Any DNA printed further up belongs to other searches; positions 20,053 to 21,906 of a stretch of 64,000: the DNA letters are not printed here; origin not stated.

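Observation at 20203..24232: Minimal C5-cytosine methyltransferase-like protein (252 aa, no TRD, degenerate motif I) two genes from a GHKL-ATPase-like protein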

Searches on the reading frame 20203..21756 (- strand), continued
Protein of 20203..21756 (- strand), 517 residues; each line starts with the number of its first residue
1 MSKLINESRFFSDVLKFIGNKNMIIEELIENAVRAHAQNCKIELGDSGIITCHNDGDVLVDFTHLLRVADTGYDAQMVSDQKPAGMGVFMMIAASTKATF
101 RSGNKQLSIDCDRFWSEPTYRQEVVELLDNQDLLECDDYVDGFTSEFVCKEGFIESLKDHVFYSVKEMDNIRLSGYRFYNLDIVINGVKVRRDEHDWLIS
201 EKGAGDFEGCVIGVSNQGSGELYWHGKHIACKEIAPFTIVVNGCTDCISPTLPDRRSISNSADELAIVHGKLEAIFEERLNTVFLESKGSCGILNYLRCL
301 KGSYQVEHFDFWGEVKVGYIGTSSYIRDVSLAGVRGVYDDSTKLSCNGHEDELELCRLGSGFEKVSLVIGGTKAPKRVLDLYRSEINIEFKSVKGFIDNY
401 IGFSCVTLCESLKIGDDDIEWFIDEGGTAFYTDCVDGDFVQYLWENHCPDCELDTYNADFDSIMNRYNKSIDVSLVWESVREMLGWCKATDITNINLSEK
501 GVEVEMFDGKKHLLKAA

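Call 62: get_annotated_region(hit=H38, flank=6000)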
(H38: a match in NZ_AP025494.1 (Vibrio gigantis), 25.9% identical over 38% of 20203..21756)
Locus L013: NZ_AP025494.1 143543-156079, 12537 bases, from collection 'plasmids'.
description: Vibrio gigantis strain LMG 22741 plasmid p1, complete sequence
organism: Vibrio gigantis (NCBI taxid 296199)
taxonomy: Bacteria; Pseudomonadota; Gammaproteobacteria; Vibrionales; Vibrionaceae; Vibrio; Vibrio gigantis
host: -; source: -; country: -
typing (MOB-suite, as given by PLSDB): non-mobilizable
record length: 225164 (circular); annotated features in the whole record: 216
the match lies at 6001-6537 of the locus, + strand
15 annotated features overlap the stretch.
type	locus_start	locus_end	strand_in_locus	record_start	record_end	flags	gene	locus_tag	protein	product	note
CDS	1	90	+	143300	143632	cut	-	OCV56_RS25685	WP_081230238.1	hypothetical protein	-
CDS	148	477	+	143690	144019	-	-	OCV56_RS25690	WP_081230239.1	type IV conjugative transfer system protein TraL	-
CDS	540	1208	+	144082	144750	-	-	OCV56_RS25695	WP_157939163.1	TraE/TraK family type IV conjugative transfer system protein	-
CDS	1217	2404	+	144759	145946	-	-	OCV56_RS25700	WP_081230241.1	hypothetical protein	-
CDS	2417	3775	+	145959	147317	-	-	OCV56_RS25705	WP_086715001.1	TraB/VirB10 family protein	-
CDS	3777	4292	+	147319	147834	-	-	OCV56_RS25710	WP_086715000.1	hypothetical protein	-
CDS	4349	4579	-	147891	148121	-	-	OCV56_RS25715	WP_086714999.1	hypothetical protein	-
CDS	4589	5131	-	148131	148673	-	-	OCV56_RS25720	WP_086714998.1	hypothetical protein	-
CDS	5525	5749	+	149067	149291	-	-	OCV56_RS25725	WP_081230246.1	hypothetical protein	-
CDS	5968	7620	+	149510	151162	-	-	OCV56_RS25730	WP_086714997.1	ATP-binding protein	-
CDS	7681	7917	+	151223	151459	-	-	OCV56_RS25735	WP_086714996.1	hypothetical protein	-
CDS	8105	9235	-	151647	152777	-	-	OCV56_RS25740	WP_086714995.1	hypothetical protein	-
CDS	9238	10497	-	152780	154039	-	-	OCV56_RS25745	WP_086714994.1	ParA family protein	-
CDS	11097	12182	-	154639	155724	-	-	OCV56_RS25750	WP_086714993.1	RNA-guided endonuclease TnpB family protein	-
CDS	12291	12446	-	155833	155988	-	-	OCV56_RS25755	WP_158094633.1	hypothetical protein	-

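Call 63: get_annotated_region(hit=H31, flank=6000)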
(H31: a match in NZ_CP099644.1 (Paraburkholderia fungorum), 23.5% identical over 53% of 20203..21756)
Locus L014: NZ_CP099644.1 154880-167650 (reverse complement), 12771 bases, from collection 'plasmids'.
description: Paraburkholderia fungorum strain OTU2SAUBB1 plasmid unnamed1, complete sequence
organism: Paraburkholderia fungorum (NCBI taxid 134537)
taxonomy: Bacteria; Pseudomonadota; Betaproteobacteria; Burkholderiales; Burkholderiaceae; Paraburkholderia; Paraburkholderia fungorum
host: -; source: Arabidopsis thaliana,pure culture,leaf; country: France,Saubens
typing (MOB-suite, as given by PLSDB): non-mobilizable
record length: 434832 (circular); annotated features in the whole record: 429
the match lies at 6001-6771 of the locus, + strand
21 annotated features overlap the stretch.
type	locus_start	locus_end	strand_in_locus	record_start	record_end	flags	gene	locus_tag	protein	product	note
CDS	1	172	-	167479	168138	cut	-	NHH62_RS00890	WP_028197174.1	hypothetical protein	-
CDS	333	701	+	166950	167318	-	-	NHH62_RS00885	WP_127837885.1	hypothetical protein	-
CDS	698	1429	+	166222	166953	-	-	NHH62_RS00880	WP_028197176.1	DsbC family protein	-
CDS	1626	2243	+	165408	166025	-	-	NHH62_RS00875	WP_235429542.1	DUF2786 domain-containing protein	-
CDS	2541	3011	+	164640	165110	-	-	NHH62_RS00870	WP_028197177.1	hypothetical protein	-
CDS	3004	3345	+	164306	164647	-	-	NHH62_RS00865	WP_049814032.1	hypothetical protein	-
CDS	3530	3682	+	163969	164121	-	-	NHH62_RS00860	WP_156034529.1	hypothetical protein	-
CDS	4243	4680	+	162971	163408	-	-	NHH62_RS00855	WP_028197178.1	hypothetical protein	-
CDS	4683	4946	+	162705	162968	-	-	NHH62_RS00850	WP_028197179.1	hypothetical protein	-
CDS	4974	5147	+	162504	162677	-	-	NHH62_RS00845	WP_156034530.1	hypothetical protein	-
CDS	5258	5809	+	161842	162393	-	-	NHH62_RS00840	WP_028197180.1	hypothetical protein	-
CDS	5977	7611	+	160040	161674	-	-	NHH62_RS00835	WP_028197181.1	ATP-binding protein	-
CDS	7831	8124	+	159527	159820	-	-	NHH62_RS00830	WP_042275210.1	hypothetical protein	-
CDS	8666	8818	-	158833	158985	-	-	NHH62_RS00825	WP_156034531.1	hypothetical protein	-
CDS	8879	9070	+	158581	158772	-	-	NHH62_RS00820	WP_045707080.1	hypothetical protein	-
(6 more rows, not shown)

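Call 64: get_annotated_region(hit=H36, flank=6000)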
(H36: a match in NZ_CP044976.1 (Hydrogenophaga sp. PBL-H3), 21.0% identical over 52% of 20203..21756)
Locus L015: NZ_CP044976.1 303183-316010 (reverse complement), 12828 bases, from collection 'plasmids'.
description: Hydrogenophaga sp. PBL-H3 substr. PBL-H3(B2) plasmid pPBL-H3_B2-1, complete sequence
organism: Hydrogenophaga sp. PBL-H3 (NCBI taxid 434010)
taxonomy: Bacteria; Pseudomonadota; Betaproteobacteria; Burkholderiales; Comamonadaceae; Hydrogenophaga; Hydrogenophaga sp. PBL-H3
host: -; source: -; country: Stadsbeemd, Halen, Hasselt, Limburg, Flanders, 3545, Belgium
typing (MOB-suite, as given by PLSDB): conjugative; replicon rep_cluster_2238; relaxase MOBP; mating-pair formation MPF_T
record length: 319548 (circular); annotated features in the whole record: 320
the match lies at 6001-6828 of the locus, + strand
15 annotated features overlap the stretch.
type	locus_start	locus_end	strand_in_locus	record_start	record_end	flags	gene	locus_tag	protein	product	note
CDS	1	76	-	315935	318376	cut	-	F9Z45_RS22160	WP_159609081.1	phage integrase family protein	-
CDS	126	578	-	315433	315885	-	-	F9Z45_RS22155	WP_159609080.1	hypothetical protein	-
CDS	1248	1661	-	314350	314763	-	-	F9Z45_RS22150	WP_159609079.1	HU family DNA-binding protein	GO:0030261 - chromosome condensation [Evidence IEA]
CDS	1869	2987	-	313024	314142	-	-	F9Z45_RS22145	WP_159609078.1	hypothetical protein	-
CDS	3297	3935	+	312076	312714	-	-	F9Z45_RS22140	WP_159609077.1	hypothetical protein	-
CDS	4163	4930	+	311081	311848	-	-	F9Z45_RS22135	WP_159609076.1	hypothetical protein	-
CDS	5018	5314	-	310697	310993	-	-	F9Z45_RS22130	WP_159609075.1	hypothetical protein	-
CDS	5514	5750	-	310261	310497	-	-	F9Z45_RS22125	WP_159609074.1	hypothetical protein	-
CDS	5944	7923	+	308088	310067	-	-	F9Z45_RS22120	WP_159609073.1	ATP-binding protein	-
CDS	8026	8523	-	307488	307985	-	-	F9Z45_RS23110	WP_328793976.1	DUF6283 family protein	-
CDS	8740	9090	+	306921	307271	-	-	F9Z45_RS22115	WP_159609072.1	hypothetical protein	-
CDS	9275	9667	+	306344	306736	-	-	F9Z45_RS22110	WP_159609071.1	hypothetical protein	-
CDS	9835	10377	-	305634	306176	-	-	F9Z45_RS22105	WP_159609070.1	hypothetical protein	-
CDS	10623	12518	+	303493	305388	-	-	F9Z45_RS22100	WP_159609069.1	hypothetical protein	-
CDS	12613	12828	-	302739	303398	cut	-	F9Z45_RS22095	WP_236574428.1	SOS response-associated peptidase family protein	GO:0006974 - DNA damage response [Evidence IEA]; GO:0018142 - protein-DNA covalent cross-linking [Evidence IEA]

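Call 69: find_related_loci(query=A3, collection=genome_contigs, flank=7000)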
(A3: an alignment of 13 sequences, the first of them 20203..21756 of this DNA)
Query A3 (517 aa) in genome_contigs; peptide patterns used: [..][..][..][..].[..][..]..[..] (x = any residue, [..] = any of these).
49 stretches matched a pattern, but none encodes a relative of the query by tblastn (E <= 1e-3).

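Call 71: fold_search(model_id=the predicted structure, library=viral)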
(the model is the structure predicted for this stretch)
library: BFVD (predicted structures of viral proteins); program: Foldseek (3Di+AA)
matches with E <= 10: 533; with E <= 0.001: 75
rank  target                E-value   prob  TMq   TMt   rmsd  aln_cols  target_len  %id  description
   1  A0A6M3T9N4            1.3e-10  1.00  0.40  0.33  15.1       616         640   10  RIIA-like protein [Streptomyces phage Bmoc]
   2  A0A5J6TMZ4            1.1e-09  1.00  0.37  0.28  10.5       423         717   10  (no name in the UniProt tables at hand)
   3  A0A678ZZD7            4.2e-09  1.00  0.37  0.26  26.0       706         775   10  RIIA lysis inhibitor [Pectobacterium phage Arno18]
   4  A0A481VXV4            5.3e-09  1.00  0.31  0.32  14.8       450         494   11  (no name in the UniProt tables at hand)
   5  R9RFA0                7.9e-09  1.00  0.35  0.27   8.1       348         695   12  (no name in the UniProt tables at hand)
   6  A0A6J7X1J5            8.4e-09  1.00  0.36  0.27   6.6       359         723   11  HATPase_c domain containing protein [uncultured Caudovirales phage]
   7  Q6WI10                8.4e-09  1.00  0.37  0.29  11.6       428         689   11  RIIA [Vibrio phage KVP40 (isolate Vibrio parahaemolyticus/Japan/Matsuzaki/1991)]
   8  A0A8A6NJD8            9.5e-09  1.00  0.34  0.25   7.1       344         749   13  RIIA protector from prophage-induced early lysis [Enterobacter phage PF-CE2]
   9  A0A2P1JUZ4            1.1e-08  1.00  0.38  0.26   5.5       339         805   12  RIIA lysis inhibitor [Xanthomonas phage RiverRider]
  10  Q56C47                1.4e-08  1.00  0.33  0.18   7.6       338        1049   11  RIIA-RIIB membrane-associated [Escherichia phage RB43]
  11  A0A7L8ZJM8            2.2e-08  1.00  0.32  0.33  10.5       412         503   12  DNA topoisomerase (ATP-hydrolyzing) [Campylobacter phage F379]
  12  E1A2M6                3.1e-08  1.00  0.36  0.27  11.1       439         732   11  Membrane integrity protector [Aeromonas phage phiAS5]
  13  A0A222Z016            3.3e-08  1.00  0.37  0.31   7.2       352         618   10  RIIA lysis inhibitor [Salmonella phage ST11]
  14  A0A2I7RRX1            3.3e-08  1.00  0.35  0.22   6.5       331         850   11  Histidine kinase-like ATPase [Vibrio phage 1.224.A._10N.261.48.B1]
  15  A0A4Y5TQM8            3.5e-08  1.00  0.36  0.27   8.0       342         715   12  Protector from prophage induced early lysis [Klebsiella phage Marfa]
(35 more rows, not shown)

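Call 77: search_protein_families(library=phrogs, alignment_id=A2, max_evalue=0.1)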
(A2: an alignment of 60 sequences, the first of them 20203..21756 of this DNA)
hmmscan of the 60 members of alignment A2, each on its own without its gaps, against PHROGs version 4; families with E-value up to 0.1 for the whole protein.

A. member 1, window:20203-21756:- (517 aa): 0 families

B. families by the number of members that match (of 60 scanned): 25 families
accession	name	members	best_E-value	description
phrog_6203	-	5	8.5e-05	-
phrog_24466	-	2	0.00072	-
phrog_15394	-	1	0.0012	-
phrog_31726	-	1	0.0018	-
phrog_1669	-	1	0.0028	-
phrog_21450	-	1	0.003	-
phrog_29132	-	1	0.0031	-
phrog_27444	-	1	0.012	-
phrog_5824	-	1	0.016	-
phrog_31050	-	1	0.028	-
phrog_857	-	1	0.031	-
phrog_37959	-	1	0.033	-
phrog_11499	-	1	0.04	-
phrog_20115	-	1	0.041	-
phrog_37167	-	1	0.043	-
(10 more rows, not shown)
